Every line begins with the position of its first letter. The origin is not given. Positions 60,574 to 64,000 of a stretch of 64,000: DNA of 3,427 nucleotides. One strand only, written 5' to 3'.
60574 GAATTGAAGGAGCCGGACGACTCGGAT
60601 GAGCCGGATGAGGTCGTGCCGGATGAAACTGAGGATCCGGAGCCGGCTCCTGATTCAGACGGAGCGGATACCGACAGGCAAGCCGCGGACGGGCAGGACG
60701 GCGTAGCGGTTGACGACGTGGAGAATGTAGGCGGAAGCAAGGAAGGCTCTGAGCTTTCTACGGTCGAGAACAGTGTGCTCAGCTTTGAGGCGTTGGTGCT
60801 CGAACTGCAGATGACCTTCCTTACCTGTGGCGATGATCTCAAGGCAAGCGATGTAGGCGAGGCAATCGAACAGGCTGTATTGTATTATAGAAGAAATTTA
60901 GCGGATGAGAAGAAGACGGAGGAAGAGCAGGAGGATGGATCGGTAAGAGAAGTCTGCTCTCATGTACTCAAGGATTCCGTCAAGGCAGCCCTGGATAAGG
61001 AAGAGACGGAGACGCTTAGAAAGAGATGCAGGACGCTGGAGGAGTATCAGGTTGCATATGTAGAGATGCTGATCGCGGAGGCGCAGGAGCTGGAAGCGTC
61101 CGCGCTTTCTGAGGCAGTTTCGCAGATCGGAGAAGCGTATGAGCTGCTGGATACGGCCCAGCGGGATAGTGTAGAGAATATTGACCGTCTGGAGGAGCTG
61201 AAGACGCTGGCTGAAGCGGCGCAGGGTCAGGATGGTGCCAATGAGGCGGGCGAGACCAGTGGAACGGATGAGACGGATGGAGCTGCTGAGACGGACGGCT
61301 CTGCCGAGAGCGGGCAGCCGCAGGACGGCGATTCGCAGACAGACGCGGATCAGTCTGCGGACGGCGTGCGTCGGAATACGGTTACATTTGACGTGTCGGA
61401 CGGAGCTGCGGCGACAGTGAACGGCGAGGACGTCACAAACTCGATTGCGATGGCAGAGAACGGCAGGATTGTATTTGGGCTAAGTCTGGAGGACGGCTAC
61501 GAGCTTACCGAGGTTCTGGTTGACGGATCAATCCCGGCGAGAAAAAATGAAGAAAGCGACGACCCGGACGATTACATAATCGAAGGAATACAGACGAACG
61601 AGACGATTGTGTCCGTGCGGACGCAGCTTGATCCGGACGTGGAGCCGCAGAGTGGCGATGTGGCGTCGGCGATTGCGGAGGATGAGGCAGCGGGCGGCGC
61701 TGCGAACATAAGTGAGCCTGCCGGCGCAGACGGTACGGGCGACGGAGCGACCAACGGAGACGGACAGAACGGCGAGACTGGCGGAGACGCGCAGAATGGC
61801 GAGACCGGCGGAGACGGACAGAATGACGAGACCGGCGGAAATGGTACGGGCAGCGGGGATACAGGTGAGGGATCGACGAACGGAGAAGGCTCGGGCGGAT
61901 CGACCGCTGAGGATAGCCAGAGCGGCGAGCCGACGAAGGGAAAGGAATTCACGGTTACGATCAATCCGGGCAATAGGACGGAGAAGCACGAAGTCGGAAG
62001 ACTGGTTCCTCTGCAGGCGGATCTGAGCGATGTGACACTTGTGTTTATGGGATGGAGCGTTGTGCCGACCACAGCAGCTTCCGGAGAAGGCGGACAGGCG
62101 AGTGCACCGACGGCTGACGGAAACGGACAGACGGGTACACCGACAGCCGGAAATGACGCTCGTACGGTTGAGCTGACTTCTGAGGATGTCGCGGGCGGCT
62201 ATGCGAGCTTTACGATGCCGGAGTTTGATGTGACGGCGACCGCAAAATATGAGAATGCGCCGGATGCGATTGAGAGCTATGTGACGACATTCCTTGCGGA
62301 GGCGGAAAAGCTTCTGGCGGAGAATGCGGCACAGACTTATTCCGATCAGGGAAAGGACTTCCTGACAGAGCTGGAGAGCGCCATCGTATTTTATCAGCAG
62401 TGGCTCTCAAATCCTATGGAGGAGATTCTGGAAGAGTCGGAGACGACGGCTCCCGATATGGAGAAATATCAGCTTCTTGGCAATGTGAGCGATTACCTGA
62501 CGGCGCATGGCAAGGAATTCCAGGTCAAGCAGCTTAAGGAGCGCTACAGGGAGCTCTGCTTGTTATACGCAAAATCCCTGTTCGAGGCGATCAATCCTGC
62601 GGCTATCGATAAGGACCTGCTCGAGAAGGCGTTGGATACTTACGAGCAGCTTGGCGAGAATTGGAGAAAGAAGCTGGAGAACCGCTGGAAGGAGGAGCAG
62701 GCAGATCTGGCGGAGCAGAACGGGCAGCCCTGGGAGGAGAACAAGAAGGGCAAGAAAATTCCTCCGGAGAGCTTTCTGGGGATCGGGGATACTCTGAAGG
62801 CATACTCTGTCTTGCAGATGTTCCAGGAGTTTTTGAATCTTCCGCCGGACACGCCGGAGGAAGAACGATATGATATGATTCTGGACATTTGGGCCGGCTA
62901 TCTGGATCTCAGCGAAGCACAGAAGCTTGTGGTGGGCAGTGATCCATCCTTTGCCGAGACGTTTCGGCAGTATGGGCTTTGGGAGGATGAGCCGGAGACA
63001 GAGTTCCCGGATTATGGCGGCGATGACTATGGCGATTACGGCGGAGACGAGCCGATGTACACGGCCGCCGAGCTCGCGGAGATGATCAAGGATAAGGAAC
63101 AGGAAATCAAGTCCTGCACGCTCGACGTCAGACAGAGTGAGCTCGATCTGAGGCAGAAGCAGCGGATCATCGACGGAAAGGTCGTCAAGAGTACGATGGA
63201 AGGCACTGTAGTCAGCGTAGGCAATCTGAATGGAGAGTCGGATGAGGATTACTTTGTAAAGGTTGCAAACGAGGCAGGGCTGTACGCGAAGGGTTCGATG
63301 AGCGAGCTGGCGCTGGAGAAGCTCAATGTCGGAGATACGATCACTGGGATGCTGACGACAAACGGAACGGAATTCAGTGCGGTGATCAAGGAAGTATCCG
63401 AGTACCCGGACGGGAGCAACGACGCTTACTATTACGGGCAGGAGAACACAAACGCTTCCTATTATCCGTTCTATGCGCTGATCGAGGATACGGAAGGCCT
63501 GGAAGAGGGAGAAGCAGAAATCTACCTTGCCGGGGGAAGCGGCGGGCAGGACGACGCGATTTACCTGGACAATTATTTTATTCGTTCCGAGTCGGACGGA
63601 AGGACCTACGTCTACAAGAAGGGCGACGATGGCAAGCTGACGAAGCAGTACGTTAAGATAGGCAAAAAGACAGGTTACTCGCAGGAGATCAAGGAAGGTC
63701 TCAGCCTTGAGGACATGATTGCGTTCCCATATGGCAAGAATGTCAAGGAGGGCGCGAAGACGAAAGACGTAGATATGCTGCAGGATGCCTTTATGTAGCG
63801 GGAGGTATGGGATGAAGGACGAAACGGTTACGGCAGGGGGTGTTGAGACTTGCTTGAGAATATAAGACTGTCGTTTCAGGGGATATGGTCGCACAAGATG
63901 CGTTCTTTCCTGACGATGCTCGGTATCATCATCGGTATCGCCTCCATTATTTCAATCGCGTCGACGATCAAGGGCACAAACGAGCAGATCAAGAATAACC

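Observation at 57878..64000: MacB-type ABC export operon with two different membrane-fusion adaptors in a presumably monoderm host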

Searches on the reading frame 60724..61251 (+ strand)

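Call 78: search_protein_families(library=pfam, proteins=[window:60724-61251:+], max_evalue=5)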
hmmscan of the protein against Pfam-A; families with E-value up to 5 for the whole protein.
window:60724-61251:+ (176 aa): 3 families
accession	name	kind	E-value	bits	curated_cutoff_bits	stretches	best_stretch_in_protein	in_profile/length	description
PF09235.17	SAM_Ste50p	-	0.061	14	21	1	73-132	7-61/75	Ste50p, sterile alpha motif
PF24348.1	DUF7508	-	0.097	13.3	26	1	69-102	29-62/79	Domain of unknown function (DUF7508)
PF02064.20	MAS20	-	0.1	13.1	27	1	55-147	25-120/132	MAS20 protein import receptor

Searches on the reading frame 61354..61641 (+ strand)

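Call 78: search_protein_families(library=pfam, proteins=[window:61354-61641:+], max_evalue=5)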
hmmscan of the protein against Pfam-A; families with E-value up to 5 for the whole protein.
window:61354-61641:+ (96 aa): 1 family
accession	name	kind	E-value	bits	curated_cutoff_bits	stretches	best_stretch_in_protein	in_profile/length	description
PF02369.22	Big_1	-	0.035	14.6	34.9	1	2-31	13-42/93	Bacterial Ig-like domain (group 1)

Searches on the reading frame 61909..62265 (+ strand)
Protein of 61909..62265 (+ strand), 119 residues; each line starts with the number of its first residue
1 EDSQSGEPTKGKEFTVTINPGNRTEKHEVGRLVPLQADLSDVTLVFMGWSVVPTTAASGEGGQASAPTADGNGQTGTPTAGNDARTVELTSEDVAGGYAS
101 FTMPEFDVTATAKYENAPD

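Call 78: search_protein_families(library=pfam, proteins=[window:61909-62265:+], max_evalue=5)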
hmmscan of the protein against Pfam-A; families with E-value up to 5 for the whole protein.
window:61909-62265:+ (119 aa): 1 family
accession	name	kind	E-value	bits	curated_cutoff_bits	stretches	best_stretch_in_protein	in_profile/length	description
PF18998.6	Flg_new_2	-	2.9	8.4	23.6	0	54-116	3-71/73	Divergent InlB B-repeat domain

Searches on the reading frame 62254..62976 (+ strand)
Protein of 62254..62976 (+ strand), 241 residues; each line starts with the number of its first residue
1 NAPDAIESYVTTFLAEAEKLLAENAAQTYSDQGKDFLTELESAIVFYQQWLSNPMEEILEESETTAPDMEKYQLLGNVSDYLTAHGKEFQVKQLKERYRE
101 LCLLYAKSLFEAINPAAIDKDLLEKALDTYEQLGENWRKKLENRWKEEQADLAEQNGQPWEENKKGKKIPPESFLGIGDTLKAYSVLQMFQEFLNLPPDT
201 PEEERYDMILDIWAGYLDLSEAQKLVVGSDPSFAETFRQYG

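Call 62: predict_structure(alignment_id=A3)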
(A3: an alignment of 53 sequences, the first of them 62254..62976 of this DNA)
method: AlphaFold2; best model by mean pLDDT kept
length: 241 residues; sequences in the alignment: 53
mean_pLDDT: 94.9   pTM: 0.90
mean pLDDT of the five models: 94.9, 94.5, 93.8, 93.7, 92.9
residues with pLDDT >= 90: 221; 70-90: 11; 50-70: 9; < 50: 0
segments of 3 or more residues with pLDDT < 50: none
pLDDT, mean of each block of 10 residues (from residue 1): 89 98 97 98 98 78 80 97 97 98 99 97 98 98 98 96 94 95 98 97 96 97 94 92 83
secondary structure, 60 per line:
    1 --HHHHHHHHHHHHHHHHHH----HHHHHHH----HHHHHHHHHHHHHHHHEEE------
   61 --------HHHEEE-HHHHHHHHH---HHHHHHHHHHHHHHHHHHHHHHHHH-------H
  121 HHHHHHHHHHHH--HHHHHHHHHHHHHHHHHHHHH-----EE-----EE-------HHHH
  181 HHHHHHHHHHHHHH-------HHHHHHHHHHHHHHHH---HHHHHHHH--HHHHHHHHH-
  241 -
elements in order: H3-20 H25-31 H36-51 E52-54 E72-74 H76-84 H88-112 H120-132 H135-155 H177-194 H202-217 H221-228 H231-239

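Call 64: fold_search(model_id=the predicted structure, library=pdb)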
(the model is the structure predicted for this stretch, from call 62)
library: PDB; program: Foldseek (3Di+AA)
matches with E <= 10: 330; with E <= 0.001: 0
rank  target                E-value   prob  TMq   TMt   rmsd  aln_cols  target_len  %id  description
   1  5cwm                  3.9e-02  0.69  0.21  0.22  14.0       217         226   16  Crystal structure of de novo designed helical repeat protein DHR64 (released 2015-12-16)
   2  9n2d_F                7.4e-02  0.47  0.21  0.20  18.3       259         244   14  Cryo-EM structure of an extended F. johnsoniae BAM complex, composite map (released 2025-07-09)
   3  9pff_L                9.5e-02  0.18  0.15  0.13  16.0       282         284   12  Min22bin20S complex (NSF-alphaSNAP-2:2 syntaxin-1a H3:SNAP-25 SN1), non-hydrolyzing, class 27 (released 2025-08-06)
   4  3qky                  1.2e-01  0.23  0.18  0.18  15.4       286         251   10  Crystal structure of Rhodothermus marinus BamD (released 2011-04-20)
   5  5cwn                  1.3e-01  0.35  0.19  0.21  14.6       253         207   10  Crystal structure of de novo designed helical repeat protein DHR71 (released 2015-12-16)
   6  7mwq_B                2.1e-01  0.30  0.18  0.21  16.3       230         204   13  Structure of De Novo designed beta sheet heterodimer LHD29A53/B53 (released 2022-01-19)
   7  9pff_M                2.6e-01  0.11  0.14  0.13  17.3       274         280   14  Min22bin20S complex (NSF-alphaSNAP-2:2 syntaxin-1a H3:SNAP-25 SN1), non-hydrolyzing, class 27 (released 2025-08-06)
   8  2pft                  2.7e-01  0.23  0.20  0.12  15.0       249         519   11  The Crystal Structure of Mouse Exo70 Reveals Unique Features of the Mammalian Exocyst (released 2007-05-22)
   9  6xr2_E                4.0e-01  0.18  0.16  0.21  16.2       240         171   14  Computationally designed right-handed alpha/alpha homotrimeric toroid with 3 repeats per subunit (released 2021-07-14)
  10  5tqb_B                4.0e-01  0.16  0.19  0.14  16.7       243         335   12  Crystal structure of assembly chaperone of ribosomal protein L4 (Acl4) in complex with ribosomal protein L4 (RpL4) (released 2017-02-15)
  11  8e0n_A                4.2e-01  0.18  0.18  0.23  17.2       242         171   14  Homotrimeric variant of tcTRP9, BGL18 (released 2023-04-12)
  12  9yr6_B                4.2e-01  0.15  0.19  0.17  14.9       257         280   15  Structure of HTTQ23-HAP40 complex bound to a small molecule ligand (released 2025-12-03)
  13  6e9v_A                4.6e-01  0.14  0.18  0.20  16.3       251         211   14  DHF79 filament (released 2018-11-21)
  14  6xt4                  4.9e-01  0.63  0.28  0.29  14.3       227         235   12  C3_HD-1069 (1BH-69) - fusion protein of helical bundle and repeat protein (released 2020-12-23)
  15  5a7d_D                4.9e-01  0.09  0.17  0.14  15.9       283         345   14  Tetrameric assembly of LGN with Inscuteable (released 2016-08-03)
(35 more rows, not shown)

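Call 65: search_protein_representatives(protein=window:62254-62976:+)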
Query: 241 residues. Proteins with E-value up to 0.001 (for the whole library): 26; up to 1e-10: 16; up to 1e-30: 5. The best 26 are listed.
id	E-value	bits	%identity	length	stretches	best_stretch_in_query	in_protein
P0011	4.0e-80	285.0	56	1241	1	2-241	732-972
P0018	2.2e-45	171.3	42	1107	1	6-241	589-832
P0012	7.3e-45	169.6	42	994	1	1-241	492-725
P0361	1.1e-37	146.2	36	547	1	4-230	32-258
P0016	1.0e-36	143.0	37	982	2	3-241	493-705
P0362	6.2e-27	111.0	35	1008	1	3-241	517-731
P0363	2.8e-22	95.7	35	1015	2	4-241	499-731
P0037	1.3e-21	93.5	40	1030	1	4-241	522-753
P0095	2.3e-21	92.7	36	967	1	4-228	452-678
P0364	1.6e-17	80.2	33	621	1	4-240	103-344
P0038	4.2e-17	78.8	41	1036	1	4-234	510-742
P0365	3.4e-16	75.8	34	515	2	18-150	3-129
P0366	4.4e-14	68.9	30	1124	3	19-145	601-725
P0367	2.5e-13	66.4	32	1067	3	7-171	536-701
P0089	5.5e-13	65.3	27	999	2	5-241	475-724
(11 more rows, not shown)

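Call 78: search_protein_families(library=pfam, proteins=[window:62254-62976:+], max_evalue=5)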
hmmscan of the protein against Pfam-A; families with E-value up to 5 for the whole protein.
window:62254-62976:+ (241 aa): 4 families
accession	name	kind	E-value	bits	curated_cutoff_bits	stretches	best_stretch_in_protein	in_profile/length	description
PF20642.2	TAF1C_HB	-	0.0035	17.8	24.8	1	42-159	75-191/208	TAF1C, helical bundle domain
PF10147.14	CR6_interact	-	0.11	12.7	29.5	1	116-153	111-140/200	Growth arrest and DNA-damage-inducible proteins-interacting protein 1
PF03475.19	YiiM_3-alpha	-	0.12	12.8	22.7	1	121-144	18-40/44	YiiM-like, 3-alpha helix domain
PF20092.4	DUF6483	-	0.4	11.5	24.1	0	109-143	67-99/119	Family of unknown function (DUF6483)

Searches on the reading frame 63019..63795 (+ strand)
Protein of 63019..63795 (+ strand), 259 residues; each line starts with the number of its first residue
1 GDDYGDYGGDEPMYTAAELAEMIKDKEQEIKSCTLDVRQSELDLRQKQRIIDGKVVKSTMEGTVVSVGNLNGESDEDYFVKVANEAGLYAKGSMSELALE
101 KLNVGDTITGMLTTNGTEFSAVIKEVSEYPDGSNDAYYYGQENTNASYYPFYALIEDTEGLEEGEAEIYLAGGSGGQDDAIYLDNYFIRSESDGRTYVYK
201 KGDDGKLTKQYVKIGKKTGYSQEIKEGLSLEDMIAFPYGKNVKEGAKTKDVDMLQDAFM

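Call 74: search_dna_similar(query=window:63019-63795:+, collection=plasmids, mode=protein, max_evalue=1e-8, max_rows=15)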
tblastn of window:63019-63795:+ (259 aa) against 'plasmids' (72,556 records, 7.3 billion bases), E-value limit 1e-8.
No match.

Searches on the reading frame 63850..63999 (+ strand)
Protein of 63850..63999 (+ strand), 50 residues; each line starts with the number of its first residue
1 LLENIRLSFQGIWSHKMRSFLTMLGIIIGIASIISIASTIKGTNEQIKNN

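Call 5: search_protein_families(library=pfam, proteins=[window:63850-63999:+], max_evalue=1)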
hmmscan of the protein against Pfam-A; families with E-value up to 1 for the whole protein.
window:63850-63999:+ (50 aa): 1 family
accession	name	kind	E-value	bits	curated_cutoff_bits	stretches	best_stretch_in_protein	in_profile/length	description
PF12704.14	MacB_PCD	-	6.7e-07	30.2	27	1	19-49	1-31/207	MacB-like periplasmic core domain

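Call 6: search_protein_families(library=ncbifam, proteins=[window:63850-63999:+], max_evalue=1)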
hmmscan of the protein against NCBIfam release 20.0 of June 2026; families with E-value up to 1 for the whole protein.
window:63850-63999:+ (50 aa): 4 families
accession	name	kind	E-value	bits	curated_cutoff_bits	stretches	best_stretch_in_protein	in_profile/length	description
NF007826.0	PRK10535.1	equivalog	4.8e-08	31.7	966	1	3-37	256-290/648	macrolide ABC transporter ATP-binding protein/permease MacB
NF040912.1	SGM_5486_fam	subfamily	0.013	15.3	35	1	19-40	13-34/37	SGM_5486 family transporter-associated protein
TIGR02212.1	lolCE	equivalog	0.016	14.2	362.45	1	19-50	24-55/411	lipoprotein-releasing ABC transporter permease subunit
NF008076.0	PRK10814.1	exception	0.04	12.9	473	1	17-50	25-58/399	lipoprotein-releasing ABC transporter permease subunit LolC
